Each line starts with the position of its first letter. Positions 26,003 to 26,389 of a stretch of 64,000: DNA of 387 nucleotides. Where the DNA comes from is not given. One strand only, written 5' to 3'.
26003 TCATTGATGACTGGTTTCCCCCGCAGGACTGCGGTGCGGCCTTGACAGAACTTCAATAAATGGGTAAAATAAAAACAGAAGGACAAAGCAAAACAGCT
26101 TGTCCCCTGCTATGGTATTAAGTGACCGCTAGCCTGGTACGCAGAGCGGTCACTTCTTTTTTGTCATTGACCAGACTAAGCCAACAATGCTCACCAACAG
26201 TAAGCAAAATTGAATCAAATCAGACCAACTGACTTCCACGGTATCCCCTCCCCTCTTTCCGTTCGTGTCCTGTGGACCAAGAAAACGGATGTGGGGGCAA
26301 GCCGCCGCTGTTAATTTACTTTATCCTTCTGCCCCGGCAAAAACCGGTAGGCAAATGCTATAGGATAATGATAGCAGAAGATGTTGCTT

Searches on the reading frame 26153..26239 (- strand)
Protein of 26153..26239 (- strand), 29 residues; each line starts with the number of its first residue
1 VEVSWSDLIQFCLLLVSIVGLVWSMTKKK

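Call 5: search_protein_families(library=pfam, proteins=[window:26153-26239:-], max_evalue=10)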
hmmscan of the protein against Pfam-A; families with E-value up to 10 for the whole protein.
seq(29 aa): 1 family
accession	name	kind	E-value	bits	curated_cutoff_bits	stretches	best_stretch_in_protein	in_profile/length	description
PF16935.10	Hol_Tox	-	0.0036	17.6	23.3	1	8-29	10-34/34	Putative Holin-like Toxin (Hol-Tox)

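Call 6: search_protein_families(library=ncbifam, proteins=[window:26153-26239:-], max_evalue=10)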
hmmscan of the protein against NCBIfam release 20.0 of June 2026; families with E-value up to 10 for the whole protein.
seq(29 aa): 1 family
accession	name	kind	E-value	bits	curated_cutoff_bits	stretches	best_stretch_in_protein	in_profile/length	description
NF052249.1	ComI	equivalog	0.022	14.6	55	1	9-29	11-30/30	competence inhibitor ComI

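Call 59: search_solved_structures(query=A7, max_evalue=10)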
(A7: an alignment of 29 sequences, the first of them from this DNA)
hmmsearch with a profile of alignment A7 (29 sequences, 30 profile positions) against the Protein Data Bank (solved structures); distinct sequences matched with E-value up to 10: 3.
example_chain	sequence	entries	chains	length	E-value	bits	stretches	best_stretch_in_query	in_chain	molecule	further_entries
1ifm_A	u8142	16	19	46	0.45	13.8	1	12-28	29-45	INOVIRUS | MAJOR COAT PROTEIN OF PF1 VIRUS | COAT PROTEIN B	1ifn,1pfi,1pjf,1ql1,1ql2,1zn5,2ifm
2lk9_A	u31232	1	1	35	1.9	11.8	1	10-30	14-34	Bone marrow stromal antigen 2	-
7zm7_L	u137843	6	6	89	2.1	11.6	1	9-27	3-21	NADH-ubiquinone oxidoreductase chain 4L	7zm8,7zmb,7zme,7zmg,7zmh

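Call 79: search_dna_similar(query=window:26153-26239:-, collection=phages, mode=protein, max_evalue=1, max_rows=10)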
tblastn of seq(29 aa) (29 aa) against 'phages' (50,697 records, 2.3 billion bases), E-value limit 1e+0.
Records with a match: 1; places in all: 1; records where one place covers at least 80% of the query: 1.
Best place of each record, by identity: <60% 1.
By first word of the organism name: Bacteriophage 1.
By host as written in the record: - 1.
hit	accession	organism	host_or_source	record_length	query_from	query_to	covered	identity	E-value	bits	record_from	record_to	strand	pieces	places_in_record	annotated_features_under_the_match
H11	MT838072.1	Bacteriophage sp.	human fecal samples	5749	1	29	100%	41.4%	2e-1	32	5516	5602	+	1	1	record has no annotation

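Call 80: search_dna_similar(query=window:26153-26239:-, collection=plasmids, mode=protein, max_evalue=1, max_rows=10)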
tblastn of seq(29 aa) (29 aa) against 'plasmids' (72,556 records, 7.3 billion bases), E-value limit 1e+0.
No match.

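Call 81: get_annotated_region(hit=H11, flank=400)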
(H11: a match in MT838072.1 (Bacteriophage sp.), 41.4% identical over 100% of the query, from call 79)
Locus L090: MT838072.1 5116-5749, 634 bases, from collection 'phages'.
description: UNVERIFIED: Bacteriophage sp. clone scaffold_6582 genomic sequence.
organism: Bacteriophage sp. (NCBI taxid 38018)
taxonomy: Viruses
host: -; source: human fecal samples; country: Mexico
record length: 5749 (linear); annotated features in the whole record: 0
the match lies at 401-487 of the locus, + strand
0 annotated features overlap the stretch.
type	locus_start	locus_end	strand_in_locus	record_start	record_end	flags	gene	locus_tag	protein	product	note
